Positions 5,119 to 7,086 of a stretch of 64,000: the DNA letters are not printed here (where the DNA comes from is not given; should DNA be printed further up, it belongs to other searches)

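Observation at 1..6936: MvhDGA-type hydrogenase operon continues into HdrC-like, HdrB-like, FrdB-like and FrdA-like genes: a candidate H2:fumarate (thiol:fumarate-reductase-like) module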

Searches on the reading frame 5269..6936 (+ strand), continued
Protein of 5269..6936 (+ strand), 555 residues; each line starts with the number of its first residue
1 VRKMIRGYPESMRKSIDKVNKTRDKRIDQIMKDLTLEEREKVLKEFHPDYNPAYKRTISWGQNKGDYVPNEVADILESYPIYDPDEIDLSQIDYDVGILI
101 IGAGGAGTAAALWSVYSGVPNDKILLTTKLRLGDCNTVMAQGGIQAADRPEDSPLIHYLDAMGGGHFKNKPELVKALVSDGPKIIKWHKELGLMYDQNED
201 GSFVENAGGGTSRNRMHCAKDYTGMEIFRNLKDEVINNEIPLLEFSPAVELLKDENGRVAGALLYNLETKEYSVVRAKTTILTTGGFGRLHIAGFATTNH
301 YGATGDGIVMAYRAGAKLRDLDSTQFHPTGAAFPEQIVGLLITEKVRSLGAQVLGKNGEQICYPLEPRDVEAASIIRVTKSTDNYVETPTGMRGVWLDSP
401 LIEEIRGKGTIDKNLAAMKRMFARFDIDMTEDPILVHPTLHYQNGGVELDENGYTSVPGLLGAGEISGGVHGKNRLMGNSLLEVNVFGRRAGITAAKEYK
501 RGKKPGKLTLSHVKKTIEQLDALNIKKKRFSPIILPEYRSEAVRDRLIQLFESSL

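Call 49: find_homologous_proteins(query=L021:10001-11644:+, max_evalue=1e-50)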
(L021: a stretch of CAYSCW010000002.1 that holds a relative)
Query L021:10001-11644:+ (548 aa): 8000 proteins with E <= 1e-50 among 8000 candidates; the best 120 are listed.
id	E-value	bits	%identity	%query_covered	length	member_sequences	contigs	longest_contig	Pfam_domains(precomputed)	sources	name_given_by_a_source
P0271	0.0e+0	1264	100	100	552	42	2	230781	PF00890.31,PF07992.21,PF01134.29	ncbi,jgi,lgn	-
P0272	0.0e+0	1163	90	100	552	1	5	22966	PF00890.31,PF07992.21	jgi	-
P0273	0.0e+0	1163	90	100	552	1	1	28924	PF00890.31,PF07992.21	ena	-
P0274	0.0e+0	1162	90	100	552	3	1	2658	PF00890.31,PF07992.21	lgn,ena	-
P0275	0.0e+0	1161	90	100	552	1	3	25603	PF00890.31,PF07992.21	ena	-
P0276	0.0e+0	1161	90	100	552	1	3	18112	PF00890.31,PF07992.21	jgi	-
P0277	0.0e+0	1160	90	100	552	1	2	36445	PF00890.31,PF07992.21,PF01134.29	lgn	-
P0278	0.0e+0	1157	90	100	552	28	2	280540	PF00890.31,PF07992.21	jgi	jgi:succinate dehydrogenase / fumarate reductase flavoprotein subunit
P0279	0.0e+0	1151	89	100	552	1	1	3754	PF00890.31,PF07992.21,PF01134.29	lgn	-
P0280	0.0e+0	1149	89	100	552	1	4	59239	PF00890.31,PF07992.21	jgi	jgi:succinate dehydrogenase/fumarate reductase flavoprotein subunit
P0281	0.0e+0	1147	88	100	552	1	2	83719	PF00890.31,PF07992.21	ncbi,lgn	-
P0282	0.0e+0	1147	89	100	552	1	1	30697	PF00890.31,PF07992.21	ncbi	-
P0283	0.0e+0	1147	88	100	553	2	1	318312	PF00890.31,PF07992.21,PF01134.29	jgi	-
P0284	0.0e+0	1146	88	100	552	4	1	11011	PF00890.31,PF07992.21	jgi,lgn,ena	jgi:succinate dehydrogenase / fumarate reductase flavoprotein subunit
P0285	0.0e+0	1145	89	100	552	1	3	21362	PF00890.31,PF07992.21,PF01134.29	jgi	jgi:succinate dehydrogenase/fumarate reductase flavoprotein subunit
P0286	0.0e+0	1144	88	100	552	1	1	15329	PF00890.31,PF07992.21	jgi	jgi:succinate dehydrogenase/fumarate reductase flavoprotein subunit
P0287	0.0e+0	1144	88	100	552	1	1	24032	PF00890.31,PF07992.21,PF01134.29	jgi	-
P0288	0.0e+0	1143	89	100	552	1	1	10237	PF00890.31,PF07992.21,PF01134.29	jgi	jgi:succinate dehydrogenase/fumarate reductase flavoprotein subunit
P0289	0.0e+0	1142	88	100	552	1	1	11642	PF00890.31,PF07992.21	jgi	-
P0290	0.0e+0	1142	88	100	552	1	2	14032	PF00890.31,PF07992.21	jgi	-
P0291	0.0e+0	1142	88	100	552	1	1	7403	PF00890.31,PF07992.21,PF01134.29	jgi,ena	jgi:succinate dehydrogenase/fumarate reductase flavoprotein subunit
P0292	0.0e+0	1141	88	100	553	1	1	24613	PF00890.31,PF07992.21,PF01134.29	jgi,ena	-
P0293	0.0e+0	1141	88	100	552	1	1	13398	PF00890.31,PF07992.21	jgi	jgi:succinate dehydrogenase/fumarate reductase flavoprotein subunit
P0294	0.0e+0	1141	88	100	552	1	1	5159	PF00890.31,PF07992.21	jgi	-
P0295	0.0e+0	1141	88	100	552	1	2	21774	PF00890.31,PF07992.21,PF01134.29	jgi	jgi:succinate dehydrogenase/fumarate reductase flavoprotein subunit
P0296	0.0e+0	1141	88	100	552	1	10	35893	PF00890.31,PF07992.21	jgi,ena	-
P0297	0.0e+0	1140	87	100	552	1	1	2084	PF00890.31,PF07992.21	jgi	-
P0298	0.0e+0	1140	87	100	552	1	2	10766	PF00890.31,PF07992.21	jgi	-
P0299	0.0e+0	1140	88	100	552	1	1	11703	PF00890.31,PF07992.21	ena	-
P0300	0.0e+0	1139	88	100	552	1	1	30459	PF00890.31,PF07992.21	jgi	-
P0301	0.0e+0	1138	87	100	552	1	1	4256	PF00890.31,PF07992.21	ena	-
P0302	0.0e+0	1137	88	100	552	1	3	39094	PF00890.31,PF07992.21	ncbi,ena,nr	ncbi:MAG: FAD-binding protein [Candidatus Aminicenantes bacterium]|nr:FAD-binding protein [Candidatu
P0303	0.0e+0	1137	88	100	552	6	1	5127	PF00890.31,PF07992.21,PF01134.29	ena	-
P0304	0.0e+0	1137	88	100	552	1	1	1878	PF00890.31,PF07992.21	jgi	-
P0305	0.0e+0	1136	88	100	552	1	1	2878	PF00890.31,PF07992.21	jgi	-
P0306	0.0e+0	1136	87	100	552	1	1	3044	PF00890.31,PF07992.21,PF01134.29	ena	-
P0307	0.0e+0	1135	87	100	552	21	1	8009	PF00890.31,PF07992.21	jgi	-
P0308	0.0e+0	1135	87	100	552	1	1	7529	PF00890.31,PF07992.21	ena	-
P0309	0.0e+0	1135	88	100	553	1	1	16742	PF00890.31,PF07992.21,PF01134.29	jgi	jgi:succinate dehydrogenase / fumarate reductase flavoprotein subunit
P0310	0.0e+0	1134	86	100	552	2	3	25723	PF00890.31,PF07992.21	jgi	jgi:succinate dehydrogenase/fumarate reductase flavoprotein subunit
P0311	0.0e+0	1134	87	100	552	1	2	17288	PF00890.31,PF07992.21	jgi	jgi:succinate dehydrogenase/fumarate reductase flavoprotein subunit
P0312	0.0e+0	1133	87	100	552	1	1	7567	PF00890.31,PF07992.21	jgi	jgi:succinate dehydrogenase/fumarate reductase flavoprotein subunit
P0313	0.0e+0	1133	87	100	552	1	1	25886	PF00890.31,PF07992.21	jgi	jgi:succinate dehydrogenase/fumarate reductase flavoprotein subunit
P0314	0.0e+0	1132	86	100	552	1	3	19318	PF00890.31,PF07992.21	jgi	jgi:succinate dehydrogenase/fumarate reductase flavoprotein subunit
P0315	0.0e+0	1132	87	100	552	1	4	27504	PF00890.31,PF07992.21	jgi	jgi:succinate dehydrogenase/fumarate reductase flavoprotein subunit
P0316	0.0e+0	1131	87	100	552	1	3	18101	PF00890.31,PF07992.21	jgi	jgi:succinate dehydrogenase/fumarate reductase flavoprotein subunit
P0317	0.0e+0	1131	87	100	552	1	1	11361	PF00890.31,PF07992.21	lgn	-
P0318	0.0e+0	1130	87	100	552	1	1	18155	PF00890.31,PF07992.21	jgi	-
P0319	0.0e+0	1130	86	100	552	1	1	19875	PF00890.31,PF07992.21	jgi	-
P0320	0.0e+0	1129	87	100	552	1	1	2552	PF00890.31,PF07992.21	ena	-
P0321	0.0e+0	1128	86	100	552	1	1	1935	PF00890.31,PF07992.21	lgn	-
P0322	0.0e+0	1127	86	100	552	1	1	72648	PF00890.31,PF07992.21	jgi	-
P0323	0.0e+0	1126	86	100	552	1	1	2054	PF00890.31,PF07992.21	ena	-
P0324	0.0e+0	1126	87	100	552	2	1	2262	PF00890.31,PF07992.21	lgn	-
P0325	0.0e+0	1126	86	100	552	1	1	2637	PF00890.31,PF07992.21,PF01134.29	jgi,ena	-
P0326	0.0e+0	1125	86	100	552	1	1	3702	PF00890.31,PF07992.21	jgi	-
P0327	0.0e+0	1125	86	100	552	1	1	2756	PF00890.31,PF07992.21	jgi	jgi:succinate dehydrogenase/fumarate reductase flavoprotein subunit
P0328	0.0e+0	1123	86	100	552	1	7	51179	PF00890.31,PF07992.21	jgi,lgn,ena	-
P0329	0.0e+0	1118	85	100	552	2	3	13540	PF00890.31,PF07992.21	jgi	jgi:succinate dehydrogenase/fumarate reductase flavoprotein subunit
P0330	0.0e+0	1117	86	100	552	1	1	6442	PF00890.31,PF07992.21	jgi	-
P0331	0.0e+0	1116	85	100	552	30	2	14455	PF00890.31,PF07992.21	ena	-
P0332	0.0e+0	1114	85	100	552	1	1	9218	PF00890.31,PF07992.21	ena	-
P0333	0.0e+0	1114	85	100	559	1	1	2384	PF00890.31,PF07992.21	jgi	jgi:succinate dehydrogenase / fumarate reductase flavoprotein subunit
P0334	0.0e+0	1110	85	100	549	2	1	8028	PF00890.31,PF07992.21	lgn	-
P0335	0.0e+0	1106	86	100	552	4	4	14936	PF00890.31,PF07992.21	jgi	jgi:succinate dehydrogenase/fumarate reductase flavoprotein subunit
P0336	0.0e+0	1098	85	100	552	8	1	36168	PF00890.31,PF07992.21,PF01134.29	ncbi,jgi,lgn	-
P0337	0.0e+0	1092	84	100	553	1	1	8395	PF00890.31,PF07992.21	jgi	jgi:succinate dehydrogenase/fumarate reductase flavoprotein subunit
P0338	0.0e+0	1087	90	94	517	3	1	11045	PF00890.31,PF07992.21,PF01134.29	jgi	jgi:succinate dehydrogenase/fumarate reductase flavoprotein subunit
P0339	0.0e+0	1085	84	100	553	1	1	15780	PF00890.31,PF07992.21,PF01134.29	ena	-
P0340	0.0e+0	1085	84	100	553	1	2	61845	PF00890.31,PF07992.21,PF01134.29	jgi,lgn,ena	jgi:succinate dehydrogenase / fumarate reductase flavoprotein subunit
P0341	0.0e+0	1077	83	100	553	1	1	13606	PF00890.31,PF07992.21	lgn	-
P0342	0.0e+0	1076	82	100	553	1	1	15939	PF00890.31,PF07992.21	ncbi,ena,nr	ncbi:MAG: FAD-binding protein [Candidatus Aminicenantes bacterium]|nr:FAD-binding protein [Candidatu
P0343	0.0e+0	1072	81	100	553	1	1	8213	PF00890.31,PF07992.21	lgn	-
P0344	0.0e+0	1058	80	100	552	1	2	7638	PF00890.31,PF07992.21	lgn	-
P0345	0.0e+0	1057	81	100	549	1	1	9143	PF00890.31,PF07992.21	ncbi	-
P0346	0.0e+0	1056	85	96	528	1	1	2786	PF00890.31,PF07992.21,PF01134.29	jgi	jgi:succinate dehydrogenase / fumarate reductase flavoprotein subunit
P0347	0.0e+0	1053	81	100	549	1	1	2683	PF00890.31,PF07992.21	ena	-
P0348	0.0e+0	1052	81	100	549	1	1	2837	PF00890.31,PF07992.21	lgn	-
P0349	0.0e+0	1049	81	100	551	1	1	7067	PF00890.31,PF07992.21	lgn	-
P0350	0.0e+0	1048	81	100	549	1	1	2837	PF00890.31,PF07992.21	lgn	-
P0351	0.0e+0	1045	81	100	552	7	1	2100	PF00890.31,PF07992.21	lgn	-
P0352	0.0e+0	1044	81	100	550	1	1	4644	PF00890.31,PF07992.21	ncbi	-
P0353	0.0e+0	1043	81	100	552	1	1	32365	PF00890.31,PF07992.21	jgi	jgi:succinate dehydrogenase/fumarate reductase flavoprotein subunit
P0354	0.0e+0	1041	81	100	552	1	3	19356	PF00890.31,PF07992.21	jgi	jgi:succinate dehydrogenase/fumarate reductase flavoprotein subunit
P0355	0.0e+0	1036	80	100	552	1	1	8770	PF00890.31,PF07992.21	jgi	-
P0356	0.0e+0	1036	80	100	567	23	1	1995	PF00890.31,PF07992.21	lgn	-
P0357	0.0e+0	1034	80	100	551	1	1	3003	PF00890.31,PF07992.21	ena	-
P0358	0.0e+0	1033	78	100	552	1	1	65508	PF00890.31,PF07992.21,PF01134.29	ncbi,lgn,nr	ncbi:FAD-binding protein [bacterium]|nr:FAD-binding protein [bacterium]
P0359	0.0e+0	1033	79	100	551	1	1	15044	PF00890.31,PF07992.21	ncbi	ncbi:MAG: FAD-binding protein [Candidatus Thermoplasmatota archaeon]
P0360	0.0e+0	1032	79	100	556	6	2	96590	PF00890.31,PF07992.21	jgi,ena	-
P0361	0.0e+0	1028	80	100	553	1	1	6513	PF00890.31,PF07992.21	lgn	-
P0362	0.0e+0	1028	79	100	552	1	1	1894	PF00890.31,PF07992.21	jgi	jgi:succinate dehydrogenase/fumarate reductase flavoprotein subunit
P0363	0.0e+0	1028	79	100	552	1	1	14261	PF00890.31,PF07992.21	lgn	-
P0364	0.0e+0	1024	79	100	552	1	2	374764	PF00890.31,PF07992.21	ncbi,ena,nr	ncbi:FAD-binding protein [candidate division WOR-3 bacterium]|nr:FAD-binding protein [candidate divi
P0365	0.0e+0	1024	79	100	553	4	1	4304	PF00890.31,PF07992.21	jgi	-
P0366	0.0e+0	1021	78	100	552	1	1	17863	PF00890.31,PF07992.21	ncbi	-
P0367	0.0e+0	1018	78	100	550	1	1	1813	PF00890.31,PF07992.21,PF01134.29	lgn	-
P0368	0.0e+0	1016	78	100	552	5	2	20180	PF00890.31,PF07992.21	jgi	jgi:succinate dehydrogenase/fumarate reductase flavoprotein subunit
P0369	0.0e+0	1015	78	100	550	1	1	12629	PF00890.31,PF07992.21,PF12831.14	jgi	-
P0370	0.0e+0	1014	78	100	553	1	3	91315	PF00890.31,PF07992.21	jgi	jgi:succinate dehydrogenase/fumarate reductase flavoprotein subunit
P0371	0.0e+0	1014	79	100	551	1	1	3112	PF00890.31,PF07992.21,PF01134.29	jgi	jgi:succinate dehydrogenase/fumarate reductase flavoprotein subunit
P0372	0.0e+0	1011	77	100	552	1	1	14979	PF00890.31,PF07992.21,PF01134.29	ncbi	-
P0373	0.0e+0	1011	78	100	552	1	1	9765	PF00890.31,PF07992.21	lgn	-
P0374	0.0e+0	1010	76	100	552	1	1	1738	PF00890.31,PF07992.21,PF01134.29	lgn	-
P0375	1.6e-298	1009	78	100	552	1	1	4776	PF00890.31,PF07992.21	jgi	jgi:succinate dehydrogenase/fumarate reductase flavoprotein subunit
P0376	2.0e-298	1009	77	100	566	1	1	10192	PF00890.31,PF07992.21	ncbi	-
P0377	3.0e-298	1008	78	100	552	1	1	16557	PF00890.31,PF07992.21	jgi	jgi:succinate dehydrogenase / fumarate reductase flavoprotein subunit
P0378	3.3e-298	1008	79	100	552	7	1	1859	PF01266.31,PF00890.31,PF07992.21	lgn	-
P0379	5.9e-298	1007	78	100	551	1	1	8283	PF00890.31,PF07992.21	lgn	-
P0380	7.3e-298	1007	77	100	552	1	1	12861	PF00890.31,PF07992.21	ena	-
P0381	1.7e-297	1006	78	100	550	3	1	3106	PF00890.31,PF07992.21,PF12831.14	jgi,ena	-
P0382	2.3e-297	1005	77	100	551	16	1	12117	PF00890.31,PF07992.21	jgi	-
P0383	2.7e-297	1005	78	100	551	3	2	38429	PF00890.31,PF07992.21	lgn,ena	-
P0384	3.4e-297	1005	77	100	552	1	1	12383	PF00890.31,PF07992.21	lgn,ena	-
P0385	1.9e-296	1002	78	100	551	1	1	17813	PF00890.31,PF07992.21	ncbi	-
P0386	2.6e-296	1002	78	100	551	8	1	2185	PF00890.31,PF07992.21,PF01134.29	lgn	-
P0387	3.0e-296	1002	77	100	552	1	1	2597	PF00890.31,PF07992.21,PF01134.29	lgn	-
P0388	4.7e-296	1001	77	100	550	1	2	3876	PF00890.31,PF07992.21,PF01134.29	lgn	-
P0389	6.0e-296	1001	77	100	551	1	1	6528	PF00890.31,PF07992.21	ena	-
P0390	8.2e-296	1000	77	100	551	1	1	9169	PF00890.31,PF07992.21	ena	-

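Call 56: predict_structure(alignment_id=A2)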
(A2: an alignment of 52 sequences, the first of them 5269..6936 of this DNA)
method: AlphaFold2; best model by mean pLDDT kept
length: 555 residues; sequences in the alignment: 52
mean_pLDDT: 83.1   pTM: 0.86
mean pLDDT of the five models: 83.1, 80.1, 80.1, 77.5, 75.1
residues with pLDDT >= 90: 237; 70-90: 223; 50-70: 85; < 50: 10
segments of 3 or more residues with pLDDT < 50: 474-477
pLDDT, mean of each block of 10 residues (from residue 1): 74 91 85 88 90 92 93 91 92 97 90 98 93 70 69 74 68 88 90 82 63 56 77 95 93 96 92 96 71 71 71 93 79 57 71 91 80 90 87 89 90 79 85 86 81 96 83 53 90 97 92 96 89 68 68 61
secondary structure, 60 per line:
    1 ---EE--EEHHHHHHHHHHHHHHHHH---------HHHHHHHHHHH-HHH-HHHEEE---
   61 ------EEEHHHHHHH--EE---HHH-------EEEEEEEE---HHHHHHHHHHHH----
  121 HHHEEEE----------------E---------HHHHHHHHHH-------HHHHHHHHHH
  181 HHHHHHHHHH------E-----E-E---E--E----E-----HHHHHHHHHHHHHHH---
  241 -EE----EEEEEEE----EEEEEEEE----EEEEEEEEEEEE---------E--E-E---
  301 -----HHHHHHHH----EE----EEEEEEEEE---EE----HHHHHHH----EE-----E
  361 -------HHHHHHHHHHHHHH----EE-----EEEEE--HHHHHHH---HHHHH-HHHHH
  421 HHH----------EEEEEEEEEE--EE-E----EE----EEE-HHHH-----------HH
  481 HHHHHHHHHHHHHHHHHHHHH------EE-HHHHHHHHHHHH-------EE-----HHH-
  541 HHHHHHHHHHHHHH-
elements in order: H10-26 H36-46 E55-57 E67-69 H70-76 E94-101 H105-116 E124-127 H154-163 H171-190 H223-237 E248-254 E259-266 E271-282 H306-313 E324-332 H342-348 H368-381 E393-397 H400-406 H410-414 H416-423 E434-443 E460-462 H464-467 H479-501 H511-522 H541-554

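Call 59: search_protein_families(library=ncbifam, proteins=[P0222, P0247, P0241, P0266, P0233, P0196, P0246, P0261, P0187, P0191], max_evalue=1e-140)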
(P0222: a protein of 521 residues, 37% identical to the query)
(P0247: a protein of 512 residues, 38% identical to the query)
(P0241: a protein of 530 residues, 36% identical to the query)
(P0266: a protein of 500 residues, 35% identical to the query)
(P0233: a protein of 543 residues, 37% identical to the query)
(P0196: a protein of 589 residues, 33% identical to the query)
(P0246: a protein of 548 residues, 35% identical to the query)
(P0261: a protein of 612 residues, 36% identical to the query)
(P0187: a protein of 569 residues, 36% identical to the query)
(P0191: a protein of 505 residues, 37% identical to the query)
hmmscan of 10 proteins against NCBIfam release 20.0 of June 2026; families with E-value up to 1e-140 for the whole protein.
P0222 (521 aa): 7 families
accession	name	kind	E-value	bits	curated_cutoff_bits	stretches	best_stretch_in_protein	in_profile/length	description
TIGR00551.1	nadB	equivalog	1.2e-164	548.6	452.75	1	19-511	3-487/489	L-aspartate oxidase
NF005867.0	PRK07804.1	equivalog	1.4e-164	548.3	639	1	16-512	16-516/548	L-aspartate oxidase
NF005978.0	PRK08071.1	equivalog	6.2e-156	519.8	621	1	20-512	5-490/514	L-aspartate oxidase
NF005636.0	PRK07395.1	subfamily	1.5e-155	518.6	723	1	14-512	8-534/560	L-aspartate oxidase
NF006567.0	PRK09077.1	equivalog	6.4e-153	509.8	629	1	15-511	5-517/537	L-aspartate oxidase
NF005701.0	PRK07512.1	equivalog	2.9e-152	507.6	528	1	14-512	5-483/516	L-aspartate oxidase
NF004820.0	PRK06175.1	equivalog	8.9e-150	499.3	472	1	18-420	4-398/433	L-aspartate oxidase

P0247 (512 aa): 5 families
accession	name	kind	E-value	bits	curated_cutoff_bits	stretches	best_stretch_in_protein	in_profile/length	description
NF006567.0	PRK09077.1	equivalog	1.2e-168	561.7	629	1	4-510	8-532/537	L-aspartate oxidase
TIGR00551.1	nadB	equivalog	1.4e-168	561.6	452.75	1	4-495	2-489/489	L-aspartate oxidase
NF005867.0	PRK07804.1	equivalog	9.1e-168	558.9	639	1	4-506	18-527/548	L-aspartate oxidase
NF005701.0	PRK07512.1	equivalog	9.9e-148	492.7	528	1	6-503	11-492/516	L-aspartate oxidase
NF005636.0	PRK07395.1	subfamily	1.5e-145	485.6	723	0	3-450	11-465/560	L-aspartate oxidase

P0241 (530 aa): 6 families
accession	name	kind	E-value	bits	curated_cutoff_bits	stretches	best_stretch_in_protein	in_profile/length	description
TIGR00551.1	nadB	equivalog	8.1e-162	539.3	452.75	1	11-503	2-488/489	L-aspartate oxidase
NF005867.0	PRK07804.1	equivalog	1.7e-161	538.2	639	1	11-522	18-535/548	L-aspartate oxidase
NF005636.0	PRK07395.1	subfamily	9.5e-157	522.6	723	1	9-462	10-470/560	L-aspartate oxidase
NF005978.0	PRK08071.1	equivalog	6.8e-154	513.1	621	1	12-506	4-493/514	L-aspartate oxidase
NF006567.0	PRK09077.1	equivalog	1.8e-145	485.2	629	1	10-508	7-523/537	L-aspartate oxidase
NF005701.0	PRK07512.1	equivalog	1.3e-143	479.1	528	1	11-509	9-489/516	L-aspartate oxidase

P0266 (500 aa): 0 families

P0233 (543 aa): 5 families
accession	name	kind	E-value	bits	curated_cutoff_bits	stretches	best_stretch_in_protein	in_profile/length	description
NF005867.0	PRK07804.1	equivalog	9.8e-160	532.4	639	1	19-532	16-531/548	L-aspartate oxidase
TIGR00551.1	nadB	equivalog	1.1e-152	509.2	452.75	1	22-518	3-489/489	L-aspartate oxidase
NF005636.0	PRK07395.1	subfamily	2.9e-152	507.8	723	1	19-473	10-467/560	L-aspartate oxidase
NF005701.0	PRK07512.1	equivalog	5.1e-147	490.3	528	1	18-525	6-491/516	L-aspartate oxidase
NF005978.0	PRK08071.1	equivalog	2e-143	478.6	621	1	22-533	4-505/514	L-aspartate oxidase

P0196 (589 aa): 2 families
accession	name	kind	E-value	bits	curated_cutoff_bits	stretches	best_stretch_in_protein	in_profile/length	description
NF004900.0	PRK06263.1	equivalog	1.6e-166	555.1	718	1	2-553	4-542/546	fumarate reductase (CoM/CoB) subunit TfrA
TIGR01812.1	sdhA_frdA_Gneg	subfamily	9.4e-144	480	567.3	1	8-572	2-564/568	succinate dehydrogenase or fumarate reductase, flavoprotein subunit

P0246 (548 aa): 1 family
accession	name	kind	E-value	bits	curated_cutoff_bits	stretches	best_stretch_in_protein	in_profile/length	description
NF004900.0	PRK06263.1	equivalog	2.1e-151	505.2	718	1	3-545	5-536/546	fumarate reductase (CoM/CoB) subunit TfrA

P0261 (612 aa): 4 families
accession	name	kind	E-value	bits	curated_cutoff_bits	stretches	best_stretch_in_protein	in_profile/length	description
TIGR01812.1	sdhA_frdA_Gneg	subfamily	2.3e-179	597.6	567.3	1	6-405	1-408/568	succinate dehydrogenase or fumarate reductase, flavoprotein subunit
NF004724.0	PRK06069.1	subfamily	1.2e-163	545.5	826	1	5-406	6-419/577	succinate dehydrogenase/fumarate reductase flavoprotein subunit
TIGR01816.1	sdhA_forward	equivalog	1.6e-159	531.8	727.35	1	5-401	3-415/584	succinate dehydrogenase flavoprotein subunit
NF004613.0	PRK05945.1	equivalog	1.6e-144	482.6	824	1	5-404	4-416/575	succinate dehydrogenase/fumarate reductase flavoprotein subunit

P0187 (569 aa): 6 families
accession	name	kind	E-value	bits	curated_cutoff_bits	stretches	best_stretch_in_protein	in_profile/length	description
NF004900.0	PRK06263.1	equivalog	2.3e-207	690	718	1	4-550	4-543/546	fumarate reductase (CoM/CoB) subunit TfrA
TIGR01812.1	sdhA_frdA_Gneg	subfamily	5.2e-176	586.5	567.3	1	9-563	1-564/568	succinate dehydrogenase or fumarate reductase, flavoprotein subunit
NF005866.0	PRK07803.1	equivalog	1.5e-168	561.9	819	0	4-277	5-291/631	fumarate reductase/succinate dehydrogenase flavoprotein subunit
NF004724.0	PRK06069.1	subfamily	2.2e-157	524.7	826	1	4-564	2-574/577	succinate dehydrogenase/fumarate reductase flavoprotein subunit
TIGR01816.1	sdhA_forward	equivalog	5.7e-149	496.9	727.35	1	8-555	3-567/584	succinate dehydrogenase flavoprotein subunit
NF004613.0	PRK05945.1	equivalog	8.5e-142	473.7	824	1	6-563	2-571/575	succinate dehydrogenase/fumarate reductase flavoprotein subunit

P0191 (505 aa): 0 families
